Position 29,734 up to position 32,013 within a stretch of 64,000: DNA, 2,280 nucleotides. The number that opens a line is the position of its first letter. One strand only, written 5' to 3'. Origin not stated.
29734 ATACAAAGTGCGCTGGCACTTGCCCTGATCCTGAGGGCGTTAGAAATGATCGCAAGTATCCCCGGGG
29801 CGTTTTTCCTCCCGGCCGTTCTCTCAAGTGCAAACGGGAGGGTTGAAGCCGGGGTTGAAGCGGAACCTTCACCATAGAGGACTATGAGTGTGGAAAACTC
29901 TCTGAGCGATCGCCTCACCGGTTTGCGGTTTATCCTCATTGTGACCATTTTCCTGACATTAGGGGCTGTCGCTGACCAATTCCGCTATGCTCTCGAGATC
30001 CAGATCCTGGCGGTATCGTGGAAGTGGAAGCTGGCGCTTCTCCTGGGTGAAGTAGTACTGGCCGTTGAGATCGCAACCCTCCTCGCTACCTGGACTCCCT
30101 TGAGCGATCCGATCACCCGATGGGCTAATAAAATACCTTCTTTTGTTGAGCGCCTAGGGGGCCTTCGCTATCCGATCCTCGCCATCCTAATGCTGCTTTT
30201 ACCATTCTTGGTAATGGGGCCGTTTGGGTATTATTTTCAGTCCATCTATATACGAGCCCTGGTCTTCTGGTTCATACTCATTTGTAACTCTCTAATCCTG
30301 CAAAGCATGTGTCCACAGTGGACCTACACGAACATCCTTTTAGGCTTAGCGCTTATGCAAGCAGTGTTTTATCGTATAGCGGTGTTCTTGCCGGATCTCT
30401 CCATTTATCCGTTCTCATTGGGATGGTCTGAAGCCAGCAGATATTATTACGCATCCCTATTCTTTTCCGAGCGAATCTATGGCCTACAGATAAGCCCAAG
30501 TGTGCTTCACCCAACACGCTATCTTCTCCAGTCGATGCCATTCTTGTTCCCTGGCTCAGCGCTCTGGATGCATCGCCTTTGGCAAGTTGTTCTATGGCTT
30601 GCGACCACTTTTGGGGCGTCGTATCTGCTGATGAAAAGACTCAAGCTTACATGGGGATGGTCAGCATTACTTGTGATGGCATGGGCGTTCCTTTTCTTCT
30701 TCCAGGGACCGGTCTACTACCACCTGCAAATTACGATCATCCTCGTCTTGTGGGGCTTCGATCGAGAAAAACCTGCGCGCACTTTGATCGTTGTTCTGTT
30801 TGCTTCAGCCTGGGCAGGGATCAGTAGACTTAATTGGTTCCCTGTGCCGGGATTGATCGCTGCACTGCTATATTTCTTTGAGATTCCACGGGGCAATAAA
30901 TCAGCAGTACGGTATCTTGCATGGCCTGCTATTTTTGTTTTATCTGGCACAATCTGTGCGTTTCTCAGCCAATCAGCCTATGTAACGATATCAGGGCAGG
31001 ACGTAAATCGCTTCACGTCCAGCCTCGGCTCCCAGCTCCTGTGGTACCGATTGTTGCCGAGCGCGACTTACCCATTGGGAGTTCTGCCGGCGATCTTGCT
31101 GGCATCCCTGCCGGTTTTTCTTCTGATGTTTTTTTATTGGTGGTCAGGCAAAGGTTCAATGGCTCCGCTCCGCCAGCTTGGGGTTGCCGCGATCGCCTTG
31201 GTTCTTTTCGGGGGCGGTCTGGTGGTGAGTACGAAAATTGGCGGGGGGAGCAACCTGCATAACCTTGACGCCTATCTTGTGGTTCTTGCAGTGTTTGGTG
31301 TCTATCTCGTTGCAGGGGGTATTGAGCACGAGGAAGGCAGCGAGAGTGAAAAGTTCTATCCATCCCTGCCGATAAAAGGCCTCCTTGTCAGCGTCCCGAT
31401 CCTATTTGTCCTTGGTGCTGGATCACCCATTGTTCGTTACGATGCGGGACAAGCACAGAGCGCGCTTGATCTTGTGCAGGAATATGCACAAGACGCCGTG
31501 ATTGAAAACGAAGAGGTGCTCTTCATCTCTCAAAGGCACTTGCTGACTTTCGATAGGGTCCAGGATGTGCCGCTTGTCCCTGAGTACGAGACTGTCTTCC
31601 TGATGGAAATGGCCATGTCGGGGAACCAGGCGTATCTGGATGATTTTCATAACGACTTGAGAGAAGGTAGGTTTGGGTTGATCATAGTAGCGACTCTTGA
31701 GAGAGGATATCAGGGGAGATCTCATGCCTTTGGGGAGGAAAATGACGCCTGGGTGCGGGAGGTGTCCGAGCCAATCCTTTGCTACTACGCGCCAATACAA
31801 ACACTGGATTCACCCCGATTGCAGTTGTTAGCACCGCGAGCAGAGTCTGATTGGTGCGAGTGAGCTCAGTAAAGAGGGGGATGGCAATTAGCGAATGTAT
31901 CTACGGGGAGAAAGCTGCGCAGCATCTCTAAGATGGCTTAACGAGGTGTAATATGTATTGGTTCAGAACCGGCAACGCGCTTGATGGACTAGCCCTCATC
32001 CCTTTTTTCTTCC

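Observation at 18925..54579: Glycan super-locus (~36 kb) combining five GT-C-like membrane proteins, two polyprenyl-P-sugar synthases and both Wzx- and Wzm/Wzt-type export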

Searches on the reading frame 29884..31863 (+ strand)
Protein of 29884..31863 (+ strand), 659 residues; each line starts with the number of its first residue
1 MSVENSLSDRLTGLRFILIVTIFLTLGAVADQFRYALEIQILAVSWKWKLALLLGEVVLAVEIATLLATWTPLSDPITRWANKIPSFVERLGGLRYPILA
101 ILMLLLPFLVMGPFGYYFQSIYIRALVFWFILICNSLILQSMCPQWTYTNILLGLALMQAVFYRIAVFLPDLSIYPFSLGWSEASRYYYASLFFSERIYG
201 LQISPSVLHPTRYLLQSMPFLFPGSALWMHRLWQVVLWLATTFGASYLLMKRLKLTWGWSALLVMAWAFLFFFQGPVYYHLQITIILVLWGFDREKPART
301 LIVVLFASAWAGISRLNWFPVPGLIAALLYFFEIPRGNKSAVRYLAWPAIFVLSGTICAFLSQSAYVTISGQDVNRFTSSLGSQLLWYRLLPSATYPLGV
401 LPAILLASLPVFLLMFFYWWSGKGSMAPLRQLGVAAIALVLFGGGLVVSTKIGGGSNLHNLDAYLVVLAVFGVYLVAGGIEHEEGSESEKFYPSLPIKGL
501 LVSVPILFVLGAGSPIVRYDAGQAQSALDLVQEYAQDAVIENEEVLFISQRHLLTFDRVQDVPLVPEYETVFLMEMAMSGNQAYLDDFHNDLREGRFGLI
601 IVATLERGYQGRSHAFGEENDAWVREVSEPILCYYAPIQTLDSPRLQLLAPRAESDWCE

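Call 3: search_protein_families(library=pfam, proteins=[window:29884-31863:+], max_evalue=0.01)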
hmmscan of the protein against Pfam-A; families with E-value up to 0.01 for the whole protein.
window:29884-31863:+ (659 aa): 0 families

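Call 12: search_protein_families(library=ncbifam, proteins=[window:29884-31863:+], max_evalue=0.1)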
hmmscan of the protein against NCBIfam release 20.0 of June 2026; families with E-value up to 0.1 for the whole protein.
window:29884-31863:+ (659 aa): 0 families

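Call 14: find_encoding_contigs(protein=window:29884-31863:+, flank=10000, max_places=6)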
Protein window:29884-31863:+ (659 aa): no gene with exactly this product is on record in the collection.

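Call 17: find_homologous_proteins(query=window:29884-31863:+, max_evalue=0.001)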
Query window:29884-31863:+ (659 aa): 3040 proteins with E <= 0.001 among 8000 candidates; the best 120 are listed.
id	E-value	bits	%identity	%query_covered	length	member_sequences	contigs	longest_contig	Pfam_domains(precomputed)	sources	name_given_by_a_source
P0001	0.0e+0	1467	100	100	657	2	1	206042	-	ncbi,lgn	-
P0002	0.0e+0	1316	90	100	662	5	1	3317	-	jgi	jgi:hypothetical protein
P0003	0.0e+0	1316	91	100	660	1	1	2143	-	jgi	-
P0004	0.0e+0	1302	89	100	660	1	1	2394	-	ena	-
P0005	0.0e+0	1301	88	100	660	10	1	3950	-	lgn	-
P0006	0.0e+0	1268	87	100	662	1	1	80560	-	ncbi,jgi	-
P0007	0.0e+0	1265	87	100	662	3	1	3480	-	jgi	jgi:hypothetical protein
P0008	0.0e+0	1247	86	100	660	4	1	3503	-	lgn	-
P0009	0.0e+0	1239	84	100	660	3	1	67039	-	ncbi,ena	-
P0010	0.0e+0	1214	83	100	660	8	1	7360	-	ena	-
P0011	0.0e+0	1208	82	100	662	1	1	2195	-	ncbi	-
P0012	0.0e+0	1206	82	100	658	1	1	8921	-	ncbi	ncbi:MAG: hypothetical protein WBB65_00265 [Anaerolineales bacterium]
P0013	0.0e+0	1189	82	100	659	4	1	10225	-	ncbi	-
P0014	0.0e+0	1186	81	100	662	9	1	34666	-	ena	-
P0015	0.0e+0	1163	80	100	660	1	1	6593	-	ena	-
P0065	1.4e-171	591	48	95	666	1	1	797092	-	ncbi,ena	-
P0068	3.6e-171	589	45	99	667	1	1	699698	-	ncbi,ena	-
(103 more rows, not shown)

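Call 18: find_encoding_contigs(protein=P0001, flank=10000, max_places=3)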
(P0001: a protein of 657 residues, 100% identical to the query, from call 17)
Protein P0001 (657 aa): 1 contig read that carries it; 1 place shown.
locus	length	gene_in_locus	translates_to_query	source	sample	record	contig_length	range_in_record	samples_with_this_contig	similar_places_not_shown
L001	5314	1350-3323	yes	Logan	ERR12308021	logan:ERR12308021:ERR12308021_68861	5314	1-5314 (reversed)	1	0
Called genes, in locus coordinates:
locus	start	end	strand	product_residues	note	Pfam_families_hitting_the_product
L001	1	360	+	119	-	?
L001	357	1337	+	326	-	PF03706:LPG_synthase_TM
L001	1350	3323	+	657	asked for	-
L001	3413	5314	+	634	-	?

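Call 19: find_encoding_contigs(protein=P0065, flank=10000, max_places=3)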
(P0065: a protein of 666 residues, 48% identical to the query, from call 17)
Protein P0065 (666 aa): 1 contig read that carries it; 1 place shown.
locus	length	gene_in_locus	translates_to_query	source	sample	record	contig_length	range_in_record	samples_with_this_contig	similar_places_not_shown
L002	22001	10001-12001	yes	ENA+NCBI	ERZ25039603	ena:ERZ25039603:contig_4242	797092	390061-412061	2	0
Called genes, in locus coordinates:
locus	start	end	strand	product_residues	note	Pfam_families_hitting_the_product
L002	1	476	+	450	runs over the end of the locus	PF01943:Polysacc_synt, PF13440:Polysacc_synt_3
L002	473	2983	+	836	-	PF13439:Glyco_transf_4 (weak), PF00534:Glycos_transf_1, PF13524:Glyco_trans_1_2, PF13692:Glyco_trans_1_4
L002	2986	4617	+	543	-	-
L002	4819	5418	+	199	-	PF01370:Epimerase, PF04321:RmlD_sub_bind, PF05368:NmrA (weak), PF16363:GDP_Man_Dehyd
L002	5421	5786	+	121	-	PF01370:Epimerase, PF16363:GDP_Man_Dehyd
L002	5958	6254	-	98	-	-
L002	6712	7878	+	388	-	-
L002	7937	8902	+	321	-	PF00535:Glycos_transf_2, PF13641:Glyco_tranf_2_3 (weak)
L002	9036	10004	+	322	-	PF03706:LPG_synthase_TM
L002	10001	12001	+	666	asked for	-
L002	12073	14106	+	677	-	-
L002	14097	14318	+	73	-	-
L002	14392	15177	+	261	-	-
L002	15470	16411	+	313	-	PF01522:Polysacc_deac_1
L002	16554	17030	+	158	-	PF13545:HTH_Crp_2 (faint), PF12802:MarR_2 (weak), PF13412:HTH_24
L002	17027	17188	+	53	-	PF01370:Epimerase (weak)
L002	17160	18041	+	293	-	PF01073:3Beta_HSD (weak), PF01370:Epimerase, PF04321:RmlD_sub_bind, PF16363:GDP_Man_Dehyd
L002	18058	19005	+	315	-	PF04321:RmlD_sub_bind, PF01073:3Beta_HSD (faint), PF01370:Epimerase, PF02719:Polysacc_synt_2 (faint), PF16363:GDP_Man_Dehyd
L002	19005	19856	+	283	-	PF01061:ABC2_membrane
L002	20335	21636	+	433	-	PF00005:ABC_tran, PF13304:AAA_21 (faint), PF14524:Wzt_C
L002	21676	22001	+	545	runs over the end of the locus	-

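Call 20: find_encoding_contigs(protein=P0068, flank=10000, max_places=3)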
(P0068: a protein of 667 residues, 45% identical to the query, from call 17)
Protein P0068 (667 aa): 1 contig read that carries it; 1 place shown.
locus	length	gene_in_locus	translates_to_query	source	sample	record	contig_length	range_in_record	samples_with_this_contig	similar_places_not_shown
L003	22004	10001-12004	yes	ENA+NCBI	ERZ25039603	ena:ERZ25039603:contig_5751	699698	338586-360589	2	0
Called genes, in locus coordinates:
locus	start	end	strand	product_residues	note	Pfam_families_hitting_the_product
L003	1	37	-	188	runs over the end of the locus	PF12804:NTP_transf_3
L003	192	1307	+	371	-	PF04055:Radical_SAM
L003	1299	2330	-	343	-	PF04339:FemAB_like (faint), PF13480:Acetyltransf_6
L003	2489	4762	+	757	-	-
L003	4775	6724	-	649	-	PF16697:Yop-YscD_cpl, PF00498:FHA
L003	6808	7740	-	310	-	PF24400:DUF7544 (weak), PF25231:DUF7847 (faint)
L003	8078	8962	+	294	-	PF00535:Glycos_transf_2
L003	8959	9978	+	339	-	PF03706:LPG_synthase_TM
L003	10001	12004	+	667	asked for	-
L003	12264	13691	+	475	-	PF13231:PMT_2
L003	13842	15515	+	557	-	PF13231:PMT_2 (weak)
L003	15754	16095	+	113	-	-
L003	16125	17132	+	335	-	PF01370:Epimerase, PF16363:GDP_Man_Dehyd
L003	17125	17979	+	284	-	PF01061:ABC2_membrane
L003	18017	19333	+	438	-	PF00005:ABC_tran, PF14524:Wzt_C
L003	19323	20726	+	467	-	-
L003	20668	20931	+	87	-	-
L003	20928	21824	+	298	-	PF08241:Methyltransf_11, PF13649:Methyltransf_25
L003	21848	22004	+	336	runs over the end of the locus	PF01073:3Beta_HSD, PF01370:Epimerase, PF02719:Polysacc_synt_2, PF04321:RmlD_sub_bind, PF05368:NmrA (weak), PF07993:NAD_binding_4 (faint), PF16363:GDP_Man_Dehyd, PF13460:NAD_binding_10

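Call 30: search_solved_structures(query=A1, max_evalue=10, show_alignments=2)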
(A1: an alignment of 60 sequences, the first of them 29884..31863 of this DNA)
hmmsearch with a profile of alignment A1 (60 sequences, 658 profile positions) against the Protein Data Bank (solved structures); distinct sequences matched with E-value up to 10: 4.
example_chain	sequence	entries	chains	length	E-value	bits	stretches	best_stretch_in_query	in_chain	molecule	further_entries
3exw_A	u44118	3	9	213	0.46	12.1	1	90-195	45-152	L5 fiber protein | Fiber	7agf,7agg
3f0y_A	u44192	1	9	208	0.85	11.2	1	93-192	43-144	Fiber protein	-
1pls_A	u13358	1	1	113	0.9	11.1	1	604-632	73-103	PLECKSTRIN HOMOLOGY DOMAIN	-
2rlo_A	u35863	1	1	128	1.6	10.3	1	591-632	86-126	Centaurin-gamma 1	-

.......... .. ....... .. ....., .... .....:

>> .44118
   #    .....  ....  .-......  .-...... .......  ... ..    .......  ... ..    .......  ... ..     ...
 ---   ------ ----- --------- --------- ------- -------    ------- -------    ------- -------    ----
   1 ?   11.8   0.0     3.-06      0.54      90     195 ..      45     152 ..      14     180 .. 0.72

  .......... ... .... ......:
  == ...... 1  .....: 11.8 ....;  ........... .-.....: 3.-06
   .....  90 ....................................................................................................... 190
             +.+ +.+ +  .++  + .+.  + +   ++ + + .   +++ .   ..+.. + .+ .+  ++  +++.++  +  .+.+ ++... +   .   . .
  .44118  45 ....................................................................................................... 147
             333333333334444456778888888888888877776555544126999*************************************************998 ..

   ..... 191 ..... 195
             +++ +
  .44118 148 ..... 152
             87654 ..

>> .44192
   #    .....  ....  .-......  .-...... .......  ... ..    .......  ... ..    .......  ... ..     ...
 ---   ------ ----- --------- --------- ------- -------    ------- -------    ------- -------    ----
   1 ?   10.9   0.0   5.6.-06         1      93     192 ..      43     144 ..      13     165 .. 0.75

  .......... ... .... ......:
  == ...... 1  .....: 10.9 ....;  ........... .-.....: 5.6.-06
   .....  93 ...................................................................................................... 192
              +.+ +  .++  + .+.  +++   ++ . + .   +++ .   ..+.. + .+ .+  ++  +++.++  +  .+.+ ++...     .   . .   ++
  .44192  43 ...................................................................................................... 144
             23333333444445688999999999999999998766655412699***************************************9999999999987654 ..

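Call 31: search_protein_families(library=pfam, alignment_id=A1, max_evalue=0.01)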
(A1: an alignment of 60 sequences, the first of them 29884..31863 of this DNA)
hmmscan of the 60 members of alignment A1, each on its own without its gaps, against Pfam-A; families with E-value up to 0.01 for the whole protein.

A. member 1, window:29884-31863:+ (659 aa): 0 families

B. families by the number of members that match (of 60 scanned): 0 families

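Call 34: predict_structure(alignment_id=A1)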
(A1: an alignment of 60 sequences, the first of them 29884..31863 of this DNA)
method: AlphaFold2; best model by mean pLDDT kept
length: 659 residues; sequences in the alignment: 60
mean_pLDDT: 89.5   pTM: 0.88
mean pLDDT of the five models: 89.5, 88.6, 87.2, 87.1, 86.6
residues with pLDDT >= 90: 430; 70-90: 192; 50-70: 28; < 50: 9
segments of 3 or more residues with pLDDT < 50: 1-5, 454-456
pLDDT, mean of each block of 10 residues (from residue 1): 53 91 96 90 92 95 95 87 86 93 95 88 96 94 88 95 94 88 89 92 83 94 90 96 96 85 95 90 97 96 98 89 98 93 96 98 90 64 59 79 94 92 83 96 86 63 95 92 78 90 95 86 94 96 93 92 91 84 92 96 91 76 93 96 93 85
secondary structure, 60 per line:
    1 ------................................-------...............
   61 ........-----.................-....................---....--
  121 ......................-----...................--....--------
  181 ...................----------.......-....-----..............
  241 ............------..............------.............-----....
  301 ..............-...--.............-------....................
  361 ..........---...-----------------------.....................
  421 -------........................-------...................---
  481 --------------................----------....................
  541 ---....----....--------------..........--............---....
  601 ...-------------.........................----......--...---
elements in order: H7-38 H46-68 H74-90 H92-111 H115-118 H121-142 H148-166 H169-172 H181-199 H210-216 H218-221 H227-252 H259-272 H279-291 H297-314 H321-333 H341-370 H400-420 H428-451 H459-477 H495-510 H521-540 E544-547 H552-555 H570-579 H582-593 E597-603 H617-634 E635-641 E646-651

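Call 38: fold_search(model_id=the predicted structure, library=pdb)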
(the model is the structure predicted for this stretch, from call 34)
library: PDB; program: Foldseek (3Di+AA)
matches with E <= 10: 252; with E <= 0.001: 1
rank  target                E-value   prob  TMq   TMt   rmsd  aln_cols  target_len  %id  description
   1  8agb_A                5.5e-04  1.00  0.37  0.38  13.4       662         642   10  Structure of yeast oligosaccharylransferase complex with lipid-linked oligosaccharide bound (released 2022-12-07)
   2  8agc_A                1.4e-03  1.00  0.38  0.36   9.9       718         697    9  Structure of yeast oligosaccharylransferase complex with lipid-linked oligosaccharide and non-acceptor peptide bound (released 2022-12-07)
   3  8if8_B                8.6e-03  1.00  0.37  0.39  15.1       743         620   11  Arabinosyltransferase AftA (released 2023-05-31)
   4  5ezm                  7.3e-02  0.99  0.37  0.43  12.6       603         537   11  Crystal Structure of ArnT from Cupriavidus metallidurans in the apo state (released 2016-02-17)
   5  7bvf_B                1.6e-01  0.91  0.28  0.19  17.4       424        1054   11  Cryo-EM structure of Mycobacterium tuberculosis arabinosyltransferase EmbA-EmbB-AcpM2 in complex with ethambutol (released 2020-04-29)
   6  9i60_C                1.6e-01  0.15  0.12  0.14  24.0       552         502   13  Transient activated state of BetP (released 2026-02-18)
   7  9dm5                  2.3e-01  0.87  0.26  0.39  12.6       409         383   15  Product-Bound mannosyltransferase PimE (released 2025-06-25)
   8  7p1i_A                2.6e-01  0.10  0.11  0.13  22.7       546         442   11  Cryo EM structure of bison NHA2 in detergent and N-terminal extension helix (released 2022-01-26)
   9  6qxa_B                2.8e-01  0.10  0.12  0.11  28.5       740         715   12  Structure of membrane bound pyrophosphatase from Thermotoga maritima in complex with imidodiphosphate and N-[(2-amino- (released 2019-04-10)
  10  5lzr_A                2.9e-01  0.08  0.11  0.10  26.1       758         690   12  Crystal structure of Thermotoga maritima sodium pumping membrane integral pyrophosphatase in complex with tungstate an (released 2016-12-14)
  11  8b23_A                3.1e-01  0.09  0.11  0.11  28.3       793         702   12  Time-resolved structure of K+-dependent Na+-PPase from Thermotoga maritima 600-seconds post reaction initiation with N (released 2024-01-17)
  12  8zxk_A                4.5e-01  0.10  0.11  0.13  22.7       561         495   12  Cryo-EM structure of trimethylamine transporter TmaT binding with TMA (released 2024-11-06)
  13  8sur_B                5.1e-01  0.12  0.12  0.11  19.3       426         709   12  TMEM16F bound with Niclosamide (released 2023-09-06)
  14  8zms                  5.8e-01  0.10  0.10  0.14  22.3       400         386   13  Acetylcholine-bound VAChT (released 2024-06-19)
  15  4av3_B                5.8e-01  0.08  0.13  0.13  26.9       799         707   10  Crystal structure of Thermotoga Maritima sodium pumping membrane integral pyrophosphatase with metal ions in active si (released 2012-08-08)
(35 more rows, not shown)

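Call 39: find_related_loci(query=A1, collection=genome_contigs, flank=10000)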
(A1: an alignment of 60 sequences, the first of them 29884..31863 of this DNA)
Query A1 (659 aa) in genome_contigs; peptide patterns used: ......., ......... (x = any residue, [..] = any of these).
561 stretches matched a pattern; 450 encode a relative of the query (tblastn E <= 1e-3); the best 80 are kept; 80 distinct loci.
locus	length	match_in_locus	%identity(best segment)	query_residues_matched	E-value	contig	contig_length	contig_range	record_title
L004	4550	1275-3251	99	1-659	0e+0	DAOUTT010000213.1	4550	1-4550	MAG TPA_asm: Anaerolineales bacterium isolate CSMAG_804 CSMAG_804_k141_124167_length_4550_cov_6.8081, whole genome shotg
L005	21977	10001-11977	87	1-659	0e+0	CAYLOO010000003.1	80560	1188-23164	MAG TPA_asm: uncultured Anaerolineaceae bacterium isolate binchicken_co116_297 genome assembly, contig: NODE_183_length_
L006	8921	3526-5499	82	1-658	0e+0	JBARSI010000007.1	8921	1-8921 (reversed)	MAG: Anaerolineales bacterium isolate MFD12959_ilm_asm_bin40 k127_431072, whole genome shotgun sequence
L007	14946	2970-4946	81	1-659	0e+0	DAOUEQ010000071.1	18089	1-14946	MAG TPA_asm: Anaerolineales bacterium isolate N6_298 k139_997947, whole genome shotgun sequence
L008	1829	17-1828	83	1-604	0e+0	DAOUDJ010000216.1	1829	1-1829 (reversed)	MAG TPA_asm: Anaerolineales bacterium isolate M42_98 k117_1888747, whole genome shotgun sequence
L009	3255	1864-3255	91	1-464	0e+0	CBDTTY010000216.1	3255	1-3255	MAG TPA_asm: uncultured Anaerolineales bacterium isolate SRR7614714_binner12_Refined_77 genome assembly, contig: ERZ2387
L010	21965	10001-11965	46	10-658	3e-177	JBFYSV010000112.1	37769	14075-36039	MAG: Anaerolineae bacterium isolate PPR_0249 k121_4793211, whole genome shotgun sequence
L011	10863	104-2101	43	9-659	2e-169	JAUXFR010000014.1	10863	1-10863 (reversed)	MAG: Anaerolineae bacterium isolate CSMAG_2908 CSMAG_2908_k117_6640067_length_10863_cov_25.0000, whole genome shotgun se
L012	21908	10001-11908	46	20-656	3e-166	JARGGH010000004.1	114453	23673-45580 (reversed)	MAG: Anaerolineales bacterium isolate C14-27 NODE_4_length_114453_cov_18.796312, whole genome shotgun sequence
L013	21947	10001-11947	46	9-658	2e-165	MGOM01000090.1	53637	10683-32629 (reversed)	MAG: Chloroflexi bacterium RBG_19FT_COMBO_62_14 rbg_19ft_combo_scaffold_42, whole genome shotgun sequence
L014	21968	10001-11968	45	6-655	8e-164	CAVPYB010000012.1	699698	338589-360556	MAG: uncultured Chloroflexia bacterium isolate MFD09964.bin.2.153 genome assembly, contig: contig_5751, whole genome sho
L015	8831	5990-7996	44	9-652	1e-162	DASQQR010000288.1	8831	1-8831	MAG TPA_asm: Anaerolineales bacterium isolate SMAG_U10862 k141_146789, whole genome shotgun sequence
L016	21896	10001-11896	44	25-652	2e-161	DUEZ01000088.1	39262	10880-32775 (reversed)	MAG TPA_asm: Anaerolineae bacterium isolate W379 Contig88, whole genome shotgun sequence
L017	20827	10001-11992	43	14-652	2e-161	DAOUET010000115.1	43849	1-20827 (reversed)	MAG TPA_asm: Anaerolineales bacterium isolate N7_331 k137_1246208, whole genome shotgun sequence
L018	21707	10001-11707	49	104-654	1e-160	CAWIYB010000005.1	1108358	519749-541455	MAG: uncultured Chloroflexia bacterium isolate MFD05942.bin.1.129 genome assembly, contig: contig_65069, whole genome sh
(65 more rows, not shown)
